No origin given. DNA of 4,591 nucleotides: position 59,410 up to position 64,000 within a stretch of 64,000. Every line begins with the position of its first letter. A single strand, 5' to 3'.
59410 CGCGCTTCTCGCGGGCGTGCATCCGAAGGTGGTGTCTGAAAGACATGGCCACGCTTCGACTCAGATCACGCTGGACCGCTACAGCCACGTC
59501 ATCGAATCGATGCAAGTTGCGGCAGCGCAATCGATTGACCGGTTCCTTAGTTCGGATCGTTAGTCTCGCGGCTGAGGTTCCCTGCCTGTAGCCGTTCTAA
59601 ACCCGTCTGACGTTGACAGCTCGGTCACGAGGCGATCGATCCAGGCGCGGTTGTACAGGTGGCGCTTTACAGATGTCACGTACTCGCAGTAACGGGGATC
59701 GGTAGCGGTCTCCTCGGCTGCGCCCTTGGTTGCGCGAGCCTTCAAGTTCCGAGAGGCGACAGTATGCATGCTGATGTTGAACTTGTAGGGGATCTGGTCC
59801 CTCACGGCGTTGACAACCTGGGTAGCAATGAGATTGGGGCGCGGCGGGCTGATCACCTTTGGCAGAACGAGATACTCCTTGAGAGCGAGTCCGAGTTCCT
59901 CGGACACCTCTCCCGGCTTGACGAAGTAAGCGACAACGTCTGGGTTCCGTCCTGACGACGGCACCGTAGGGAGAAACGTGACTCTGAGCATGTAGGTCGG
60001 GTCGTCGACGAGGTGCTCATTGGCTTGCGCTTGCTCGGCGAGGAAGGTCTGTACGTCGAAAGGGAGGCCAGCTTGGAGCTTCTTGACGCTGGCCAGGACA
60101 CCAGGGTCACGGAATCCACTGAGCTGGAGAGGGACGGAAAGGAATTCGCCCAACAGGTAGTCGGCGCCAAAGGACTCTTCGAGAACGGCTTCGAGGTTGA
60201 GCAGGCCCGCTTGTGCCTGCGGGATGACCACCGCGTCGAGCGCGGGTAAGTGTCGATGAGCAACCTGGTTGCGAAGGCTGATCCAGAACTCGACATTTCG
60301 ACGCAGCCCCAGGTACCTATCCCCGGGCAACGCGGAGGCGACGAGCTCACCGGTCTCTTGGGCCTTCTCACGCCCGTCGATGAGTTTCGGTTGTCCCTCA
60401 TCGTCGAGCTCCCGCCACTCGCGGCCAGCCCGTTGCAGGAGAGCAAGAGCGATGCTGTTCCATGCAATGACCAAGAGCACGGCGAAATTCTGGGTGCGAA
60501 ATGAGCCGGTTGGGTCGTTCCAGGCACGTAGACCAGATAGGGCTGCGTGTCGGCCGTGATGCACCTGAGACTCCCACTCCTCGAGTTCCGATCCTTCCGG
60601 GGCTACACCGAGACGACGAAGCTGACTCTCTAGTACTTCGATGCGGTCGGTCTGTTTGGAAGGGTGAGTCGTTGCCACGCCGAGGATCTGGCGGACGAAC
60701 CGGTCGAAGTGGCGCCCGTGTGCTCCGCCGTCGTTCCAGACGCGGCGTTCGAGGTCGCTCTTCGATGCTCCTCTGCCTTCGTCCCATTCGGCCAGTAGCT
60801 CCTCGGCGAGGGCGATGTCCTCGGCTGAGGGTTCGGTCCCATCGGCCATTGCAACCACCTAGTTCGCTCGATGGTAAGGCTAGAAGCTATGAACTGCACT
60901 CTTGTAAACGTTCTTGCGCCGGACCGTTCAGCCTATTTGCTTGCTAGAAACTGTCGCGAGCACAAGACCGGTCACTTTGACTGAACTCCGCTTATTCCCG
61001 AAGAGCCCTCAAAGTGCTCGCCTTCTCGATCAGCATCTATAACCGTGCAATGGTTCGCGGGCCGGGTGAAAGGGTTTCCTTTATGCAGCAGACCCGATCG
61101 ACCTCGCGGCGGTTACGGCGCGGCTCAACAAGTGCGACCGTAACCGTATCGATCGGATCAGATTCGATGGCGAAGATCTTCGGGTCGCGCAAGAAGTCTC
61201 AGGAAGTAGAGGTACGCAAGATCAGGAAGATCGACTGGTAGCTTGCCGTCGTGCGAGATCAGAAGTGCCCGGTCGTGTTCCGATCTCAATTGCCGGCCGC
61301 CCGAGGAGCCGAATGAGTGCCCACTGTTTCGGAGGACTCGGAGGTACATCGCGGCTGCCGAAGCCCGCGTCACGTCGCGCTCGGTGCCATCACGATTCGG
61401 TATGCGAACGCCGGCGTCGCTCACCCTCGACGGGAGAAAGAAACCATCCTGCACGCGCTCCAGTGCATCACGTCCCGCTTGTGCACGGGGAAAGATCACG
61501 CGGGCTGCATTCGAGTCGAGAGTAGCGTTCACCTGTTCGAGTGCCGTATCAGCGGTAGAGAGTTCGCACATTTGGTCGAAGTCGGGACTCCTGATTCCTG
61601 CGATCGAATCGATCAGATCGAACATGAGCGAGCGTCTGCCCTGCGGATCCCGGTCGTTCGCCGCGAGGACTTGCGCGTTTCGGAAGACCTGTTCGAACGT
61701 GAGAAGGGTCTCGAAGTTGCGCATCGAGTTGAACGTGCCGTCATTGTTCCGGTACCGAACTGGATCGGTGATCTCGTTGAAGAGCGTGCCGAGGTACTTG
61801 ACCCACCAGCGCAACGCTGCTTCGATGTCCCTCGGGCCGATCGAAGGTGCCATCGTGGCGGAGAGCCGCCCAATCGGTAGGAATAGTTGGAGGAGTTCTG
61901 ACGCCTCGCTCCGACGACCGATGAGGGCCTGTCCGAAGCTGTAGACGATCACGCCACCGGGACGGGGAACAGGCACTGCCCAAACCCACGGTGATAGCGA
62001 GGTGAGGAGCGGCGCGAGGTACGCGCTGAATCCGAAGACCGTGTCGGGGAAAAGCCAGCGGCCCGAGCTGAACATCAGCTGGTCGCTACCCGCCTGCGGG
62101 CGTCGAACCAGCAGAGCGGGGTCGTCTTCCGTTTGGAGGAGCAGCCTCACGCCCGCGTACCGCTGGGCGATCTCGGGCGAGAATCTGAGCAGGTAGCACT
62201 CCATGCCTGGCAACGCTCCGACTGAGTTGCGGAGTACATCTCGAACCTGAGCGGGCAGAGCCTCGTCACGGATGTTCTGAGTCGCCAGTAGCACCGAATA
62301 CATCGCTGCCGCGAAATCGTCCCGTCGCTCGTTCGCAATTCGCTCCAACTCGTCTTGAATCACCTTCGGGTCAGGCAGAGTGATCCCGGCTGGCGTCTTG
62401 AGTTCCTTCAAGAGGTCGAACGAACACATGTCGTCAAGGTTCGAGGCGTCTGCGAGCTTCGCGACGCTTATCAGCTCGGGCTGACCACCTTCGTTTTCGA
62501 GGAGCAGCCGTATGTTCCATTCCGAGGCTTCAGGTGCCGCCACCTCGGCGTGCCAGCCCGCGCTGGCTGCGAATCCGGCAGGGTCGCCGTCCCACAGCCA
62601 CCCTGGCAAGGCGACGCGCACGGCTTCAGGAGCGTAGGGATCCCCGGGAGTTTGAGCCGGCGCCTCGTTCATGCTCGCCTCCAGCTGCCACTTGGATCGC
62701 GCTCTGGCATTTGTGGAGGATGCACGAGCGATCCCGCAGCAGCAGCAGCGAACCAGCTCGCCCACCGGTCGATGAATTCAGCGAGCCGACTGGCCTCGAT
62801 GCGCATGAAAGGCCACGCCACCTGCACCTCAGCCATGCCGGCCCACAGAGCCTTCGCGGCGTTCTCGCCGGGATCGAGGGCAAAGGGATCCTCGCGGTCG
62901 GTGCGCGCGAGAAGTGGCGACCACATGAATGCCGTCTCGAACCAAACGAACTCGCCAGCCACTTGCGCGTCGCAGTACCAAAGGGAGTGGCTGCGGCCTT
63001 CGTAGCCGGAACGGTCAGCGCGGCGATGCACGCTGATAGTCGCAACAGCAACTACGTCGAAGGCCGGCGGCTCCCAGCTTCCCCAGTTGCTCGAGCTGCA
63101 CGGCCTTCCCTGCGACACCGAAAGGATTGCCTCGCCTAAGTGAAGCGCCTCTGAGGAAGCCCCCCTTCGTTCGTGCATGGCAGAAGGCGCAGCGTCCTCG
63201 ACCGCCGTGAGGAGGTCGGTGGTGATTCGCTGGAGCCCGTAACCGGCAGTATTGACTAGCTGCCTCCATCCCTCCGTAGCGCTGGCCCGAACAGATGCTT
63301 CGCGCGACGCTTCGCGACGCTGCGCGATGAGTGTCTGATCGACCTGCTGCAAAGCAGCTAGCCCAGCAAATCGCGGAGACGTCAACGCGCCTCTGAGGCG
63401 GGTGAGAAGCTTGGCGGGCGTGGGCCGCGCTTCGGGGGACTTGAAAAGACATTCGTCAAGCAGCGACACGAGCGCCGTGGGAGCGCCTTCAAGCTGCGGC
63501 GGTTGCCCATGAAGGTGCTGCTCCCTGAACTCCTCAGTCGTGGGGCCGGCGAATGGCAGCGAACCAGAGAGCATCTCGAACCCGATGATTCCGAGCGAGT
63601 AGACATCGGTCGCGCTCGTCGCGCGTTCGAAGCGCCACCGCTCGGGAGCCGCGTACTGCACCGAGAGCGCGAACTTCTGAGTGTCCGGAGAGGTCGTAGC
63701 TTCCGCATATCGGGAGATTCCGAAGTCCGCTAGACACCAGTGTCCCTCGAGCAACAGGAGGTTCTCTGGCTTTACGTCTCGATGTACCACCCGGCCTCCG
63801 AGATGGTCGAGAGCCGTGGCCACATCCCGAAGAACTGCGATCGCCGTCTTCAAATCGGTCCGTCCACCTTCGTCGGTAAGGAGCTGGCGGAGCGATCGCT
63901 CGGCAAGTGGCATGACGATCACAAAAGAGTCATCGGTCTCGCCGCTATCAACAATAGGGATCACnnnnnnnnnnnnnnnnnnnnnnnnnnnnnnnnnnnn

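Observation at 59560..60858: HEPN-like RNQVAH protein adjacent to a kinase operon (Ire1/RNase L-like logic split across genes)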

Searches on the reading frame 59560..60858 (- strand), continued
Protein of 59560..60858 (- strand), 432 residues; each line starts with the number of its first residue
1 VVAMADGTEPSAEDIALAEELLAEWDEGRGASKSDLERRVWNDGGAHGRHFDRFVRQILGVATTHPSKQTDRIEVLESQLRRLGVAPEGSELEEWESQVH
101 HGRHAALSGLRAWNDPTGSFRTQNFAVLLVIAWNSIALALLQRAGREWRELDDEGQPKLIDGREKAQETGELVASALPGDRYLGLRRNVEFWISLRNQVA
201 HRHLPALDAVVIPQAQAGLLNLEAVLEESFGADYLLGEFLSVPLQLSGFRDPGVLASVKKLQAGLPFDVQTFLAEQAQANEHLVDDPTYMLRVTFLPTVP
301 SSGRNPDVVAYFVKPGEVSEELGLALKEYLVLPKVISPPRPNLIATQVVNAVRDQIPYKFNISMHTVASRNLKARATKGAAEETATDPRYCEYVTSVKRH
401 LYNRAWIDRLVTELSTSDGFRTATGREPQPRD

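Call 65: fold_search(model_id=the predicted structure, library=pdb)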
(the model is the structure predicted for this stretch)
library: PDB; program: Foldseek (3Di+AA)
matches with E <= 10: 239; with E <= 0.001: 0
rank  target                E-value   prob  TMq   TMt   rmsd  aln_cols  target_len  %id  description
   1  3c18_B                1.6e-01  0.20  0.13  0.18  16.1       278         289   12  Crystal structure of nucleotidyltransferase-like protein (ZP_00538802.1) from Exiguobacterium sibiricum 255-15 at 1.90 (released 2008-02-12)
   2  3uq3_A                4.4e-01  0.14  0.11  0.16  16.4       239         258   11  TPR2AB-domain:pHSP90-complex of yeast Sti1 (released 2012-01-18)
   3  9kbd_A                5.1e-01  0.08  0.15  0.11  23.4       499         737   13  Cryo-EM structure of the CUL1-RBX1-SKP1-FBXO3 SCF ubiquition ligase complex (released 2025-02-19)
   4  6rx9_A                9.7e-01  0.08  0.09  0.17  20.8       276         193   14  Crystal structure of TetR from Acinetobacter baumannii AYE (released 2020-07-15)
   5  6shv                  1.1e+00  0.04  0.10  0.12  24.9       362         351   14  T. cruzi FPPS in complex with 5-(4-fluorophenoxy)pyridin-2-amine (released 2020-08-26)
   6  5uni_B                1.1e+00  0.14  0.17  0.24  23.4       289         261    9  Critical role of water molecules for proton translocation of the membrane-bound transhydrogenase (released 2017-05-10)
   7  5vxl_A                1.1e+00  0.06  0.12  0.17  19.1       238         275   12  2.80 A resolution structure of IpaD from Shigella flexneri in complex with single-domain antibody JPS-G3 (released 2017-08-30)
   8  5qpj                  1.1e+00  0.04  0.10  0.11  24.0       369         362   12  PanDDA analysis group deposition -- Crystal Structure of T. cruzi FPPS in complex with FMOPL000465a (released 2020-04-29)
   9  5j4z_BC               1.2e+00  0.13  0.17  0.25  23.9       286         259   11  Architecture of tight respirasome (released 2016-09-21)
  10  9bkj_R                1.2e+00  0.08  0.11  0.15  20.2       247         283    8  Cholecystokinin 1 receptor (CCK1R) Y140A mutant, Gq chimera (mGsqi) complex (released 2024-05-22)
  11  7xma_C                1.4e+00  0.10  0.15  0.22  23.6       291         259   12  Crystal structure of Bovine heart cytochrome c oxidase, apo structure with DMSO (released 2022-12-21)
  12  5fu6_A                1.4e+00  0.04  0.11  0.10  19.9       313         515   12  NOT module of the human CCR4-NOT complex (Crystallization mutant) (released 2016-03-23)
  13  5fu7_E                1.4e+00  0.04  0.11  0.10  22.9       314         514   12  drosophila nanos NBR peptide bound to the NOT module of the human CCR4-NOT complex (released 2016-03-23)
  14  9w2z_C                1.5e+00  0.11  0.12  0.19  20.2       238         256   10  Cryo-EM structure of complex IV on the bovine heart submitochondrial particles, IV-A (released 2026-04-01)
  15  9t32_E                1.5e+00  0.04  0.14  0.10  23.1       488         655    9  The Cullin 2 RING VHL E3 ligase dimerised by the homoPROTAC CM11 (released 2025-12-03)
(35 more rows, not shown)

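Call 66: search_protein_families(library=padloc, proteins=[L001:2477-3433:+, L001:1-2163:-], max_evalue=0.001)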
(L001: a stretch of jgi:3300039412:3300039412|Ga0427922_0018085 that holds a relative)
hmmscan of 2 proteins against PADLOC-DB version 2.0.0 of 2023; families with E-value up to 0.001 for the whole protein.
L001:2477-3433:+ (318 aa): 0 families

L001:1-2163:- (721 aa): 8 families
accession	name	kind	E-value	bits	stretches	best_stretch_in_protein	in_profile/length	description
PDLC03920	MkoA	-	6.4e-32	108.8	1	160-709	616-920/1112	-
PDLC03921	MkoA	-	2.7e-26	89.6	2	440-707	1130-1404/1607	-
PDLC05009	PDC-S37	-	1.1e-08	31.4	2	164-216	298-350/1550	-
PDLC05035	PDC-S53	-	1.1e-05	21.8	1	177-225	513-559/900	-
PDLC04140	mad8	-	3.7e-05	21.4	1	175-315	28-148/314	mads_8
PDLC03924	MkoC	-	3.8e-05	20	0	173-201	265-293/1136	-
PDLC01734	typeIV_RecD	-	0.00035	16.9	0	607-646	436-477/763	RecD_0_IVD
PDLC03859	LmuB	-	0.00057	17.2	1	350-579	273-470/611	-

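Call 67: search_protein_families(library=pfam, proteins=[L001:2477-3433:+, L001:1-2163:-], max_evalue=0.01)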
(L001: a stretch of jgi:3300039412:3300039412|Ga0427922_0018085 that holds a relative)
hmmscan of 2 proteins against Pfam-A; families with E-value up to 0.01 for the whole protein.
L001:2477-3433:+ (318 aa): 0 families

L001:1-2163:- (721 aa): 9 families
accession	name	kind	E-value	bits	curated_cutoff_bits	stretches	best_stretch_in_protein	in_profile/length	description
PF13086.12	AAA_11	-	1.2e-34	120.7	27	2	464-648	118-256/257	AAA domain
PF13245.12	AAA_19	-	2.5e-12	47.6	25.1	2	164-226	1-61/134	AAA domain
PF13604.12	AAA_30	-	4.8e-10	39.9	27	2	160-219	2-62/191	AAA domain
PF13087.12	AAA_12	-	1.3e-05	25.3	27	1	679-711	19-51/195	AAA domain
PF04851.21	ResIII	-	0.0001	22.7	22.5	1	165-227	9-78/164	Type III restriction enzyme, res subunit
PF00580.27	UvrD-helicase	-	0.00052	20.2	23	1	173-228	12-71/271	UvrD/REP helicase N-terminal domain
PF13401.12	AAA_22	-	0.0023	18.7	27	0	176-232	7-64/130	AAA domain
PF00004.35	AAA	-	0.0053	17.6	21.2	0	179-211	3-32/131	ATPase family associated with various cellular activities (AAA)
PF20030.5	bpMoxR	-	0.0068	15.9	27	0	170-210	27-67/205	MoxR domain in the MoxR-vWA-beta-propeller ternary systems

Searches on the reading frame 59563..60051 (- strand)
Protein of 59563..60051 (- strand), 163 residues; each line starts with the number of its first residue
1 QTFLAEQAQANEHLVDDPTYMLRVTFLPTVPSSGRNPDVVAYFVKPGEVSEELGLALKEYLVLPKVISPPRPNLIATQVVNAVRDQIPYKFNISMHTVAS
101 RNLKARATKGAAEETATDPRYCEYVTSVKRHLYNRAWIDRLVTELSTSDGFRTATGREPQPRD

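Call 50: search_protein_families(library=ncbifam, proteins=[window:59563-60051:-], max_evalue=1)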
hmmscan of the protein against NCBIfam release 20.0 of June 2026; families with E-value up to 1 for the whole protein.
window:59563-60051:- (163 aa): 1 family
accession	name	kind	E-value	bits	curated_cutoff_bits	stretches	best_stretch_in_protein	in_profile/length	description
TIGR04509.1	mod_pep_NH_fam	subfamily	0.1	12.7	34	1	137-159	6-28/87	NHLP-related RiPP peptide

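Call 51: search_protein_families(library=phrogs, proteins=[window:59563-60051:-], max_evalue=1)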
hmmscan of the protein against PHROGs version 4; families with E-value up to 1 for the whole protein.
window:59563-60051:- (163 aa): 1 family
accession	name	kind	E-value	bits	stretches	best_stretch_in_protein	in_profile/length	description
phrog_5245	-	unknown function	0.23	12.6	1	120-135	37-52/53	-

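Call 52: search_protein_families(library=pfam, proteins=[window:59563-60051:-], max_evalue=10)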
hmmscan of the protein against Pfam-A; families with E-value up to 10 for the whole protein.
window:59563-60051:- (163 aa): 0 families

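Call 53: predict_structure(alignment_id=A2)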
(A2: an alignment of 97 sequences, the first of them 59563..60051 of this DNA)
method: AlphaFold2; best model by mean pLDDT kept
length: 163 residues; sequences in the alignment: 97
mean_pLDDT: 85.9   pTM: 0.64
mean pLDDT of the five models: 85.9, 85.1, 85.0, 84.4, 82.9
residues with pLDDT >= 90: 88; 70-90: 45; 50-70: 30; < 50: 0
segments of 3 or more residues with pLDDT < 50: none
pLDDT, mean of each block of 10 residues (from residue 1): 70 74 67 67 76 78 69 97 98 98 95 92 96 98 98 98 94
secondary structure, 60 per line:
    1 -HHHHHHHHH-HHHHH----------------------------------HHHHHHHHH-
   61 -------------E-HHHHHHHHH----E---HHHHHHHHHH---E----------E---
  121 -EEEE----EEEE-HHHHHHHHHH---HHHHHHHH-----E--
elements in order: H2-10 H12-16 H51-59 H76-84 H93-102 E122-125 E130-133 H135-144 H148-155

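Call 76: search_solved_structures(query=A2, max_evalue=10, show_alignments=3)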
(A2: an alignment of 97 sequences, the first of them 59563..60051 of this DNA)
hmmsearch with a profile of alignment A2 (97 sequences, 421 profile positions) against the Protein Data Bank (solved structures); distinct sequences matched with E-value up to 10: 11.
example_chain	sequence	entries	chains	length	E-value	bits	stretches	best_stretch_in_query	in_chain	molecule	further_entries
6m6u_B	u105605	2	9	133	0.14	14.3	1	166-211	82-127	Toxin-antitoxin system toxin HepN family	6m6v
5yep_B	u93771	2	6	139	0.14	14.3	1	166-211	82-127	Toxin-antitoxin system toxin HepN family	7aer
6m6w_B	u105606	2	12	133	0.41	12.8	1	166-211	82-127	Toxin-antitoxin system toxin HepN family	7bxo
3duv_A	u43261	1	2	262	0.46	12.6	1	292-363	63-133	3-deoxy-manno-octulosonate cytidylyltransferase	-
1vh3_A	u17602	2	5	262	0.56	12.4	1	292-363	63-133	3-deoxy-manno-octulosonate cytidylyltransferase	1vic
3ez2_A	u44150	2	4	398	0.83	11.8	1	154-198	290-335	Plasmid partition protein A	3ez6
3ez7_A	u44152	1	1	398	0.83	11.8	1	154-198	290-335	Plasmid partition protein A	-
9fqf_A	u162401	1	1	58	2.9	10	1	356-388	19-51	Antifungal protein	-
7ztf_A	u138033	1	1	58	6.5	8.9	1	359-388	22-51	Antifungal protein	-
7ztj_A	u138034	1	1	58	6.5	8.9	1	359-388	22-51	Antifungal protein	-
7zut_A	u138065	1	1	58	6.5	8.8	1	359-388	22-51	Antifungal protein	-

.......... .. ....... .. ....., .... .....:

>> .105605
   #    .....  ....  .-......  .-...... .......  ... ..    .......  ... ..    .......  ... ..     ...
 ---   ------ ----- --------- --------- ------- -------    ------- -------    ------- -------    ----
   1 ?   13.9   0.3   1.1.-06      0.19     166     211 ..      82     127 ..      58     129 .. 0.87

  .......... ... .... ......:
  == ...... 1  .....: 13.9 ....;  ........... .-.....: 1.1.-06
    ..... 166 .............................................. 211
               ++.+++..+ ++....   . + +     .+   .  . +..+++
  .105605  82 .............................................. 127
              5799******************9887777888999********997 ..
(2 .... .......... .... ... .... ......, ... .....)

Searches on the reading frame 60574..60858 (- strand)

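Call 50: search_protein_families(library=ncbifam, proteins=[window:60574-60858:-], max_evalue=1)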
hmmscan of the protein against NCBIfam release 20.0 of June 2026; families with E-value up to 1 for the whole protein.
window:60574-60858:- (95 aa): 0 families

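Call 51: search_protein_families(library=phrogs, proteins=[window:60574-60858:-], max_evalue=1)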
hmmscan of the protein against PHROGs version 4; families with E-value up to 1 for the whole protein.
window:60574-60858:- (95 aa): 2 families
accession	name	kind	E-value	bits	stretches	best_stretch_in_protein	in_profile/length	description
phrog_4935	-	unknown function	0.051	14.9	1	19-68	43-93/95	-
phrog_13299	-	unknown function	0.26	12.7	1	39-60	13-34/99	-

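Call 52: search_protein_families(library=pfam, proteins=[window:60574-60858:-], max_evalue=10)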
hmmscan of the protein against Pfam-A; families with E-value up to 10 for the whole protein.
window:60574-60858:- (95 aa): 0 families

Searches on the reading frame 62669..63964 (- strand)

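Call 3: search_protein_families(library=pfam, proteins=[window:62669-63964:-], max_evalue=1)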
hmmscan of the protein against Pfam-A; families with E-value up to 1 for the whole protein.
window:62669-63964:- (431 aa): 5 families
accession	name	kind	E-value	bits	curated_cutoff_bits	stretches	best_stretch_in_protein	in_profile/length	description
PF00069.31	Pkinase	-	9.2e-30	104.3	31.7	1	4-187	63-258/263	Protein kinase domain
PF07714.23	PK_Tyr_Ser-Thr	-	5e-26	92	23.1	1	12-190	74-258/258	Protein tyrosine and serine/threonine kinase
PF01636.29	APH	-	0.057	13.6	23.2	1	40-87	150-200/239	Phosphotransferase enzyme family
PF14531.12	Kinase-like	-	0.084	12.6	25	1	47-148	156-261/289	Kinase-like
PF17667.7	Pkinase_fungal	-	0.24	10.5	24.1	1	38-73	285-322/387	Fungal protein kinase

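Call 4: search_protein_families(library=padloc, proteins=[window:62669-63964:-], max_evalue=1)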
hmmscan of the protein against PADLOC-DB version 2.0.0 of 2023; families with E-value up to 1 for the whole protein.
window:62669-63964:- (431 aa): 33 families (the best 25 are shown)
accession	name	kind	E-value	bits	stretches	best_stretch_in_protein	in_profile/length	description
PDLC04138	mad6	-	8.9e-42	141.8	1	4-219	117-339/659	mads_6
PDLC04053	PD-T4-6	-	9.9e-41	138.2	1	2-219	72-295/311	-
PDLC04042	PD-T4-6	-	5.4e-35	119.4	1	2-194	72-273/292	-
PDLC04039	PD-T4-6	-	1.7e-33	114.4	1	2-226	77-297/458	-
PDLC04041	PD-T4-6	-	4.4e-33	113.2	1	2-284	91-383/443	-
PDLC04043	PD-T4-6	-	7.2e-33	112.3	1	1-200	77-284/452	-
PDLC04054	PD-T4-6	-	3.9e-30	103.4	1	4-195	75-274/347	-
PDLC04047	PD-T4-6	-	7.2e-28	95.6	1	4-182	76-260/327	-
PDLC04057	PD-T4-6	-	1.8e-26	91.2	1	4-200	73-277/443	-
PDLC04060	PD-T4-6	-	2.4e-26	90.7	1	3-155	72-226/486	-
PDLC04061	PD-T4-6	-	2.3e-24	84.8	1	4-202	81-292/510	-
PDLC04048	PD-T4-6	-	1.2e-23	82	1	2-156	74-230/354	-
PDLC03920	MkoA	-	5.9e-23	79.1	1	2-214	74-295/1112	-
PDLC04052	PD-T4-6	-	4.2e-21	73.7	1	14-171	88-249/496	-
PDLC04040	PD-T4-6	-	9.7e-21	72.1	1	16-155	80-222/547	-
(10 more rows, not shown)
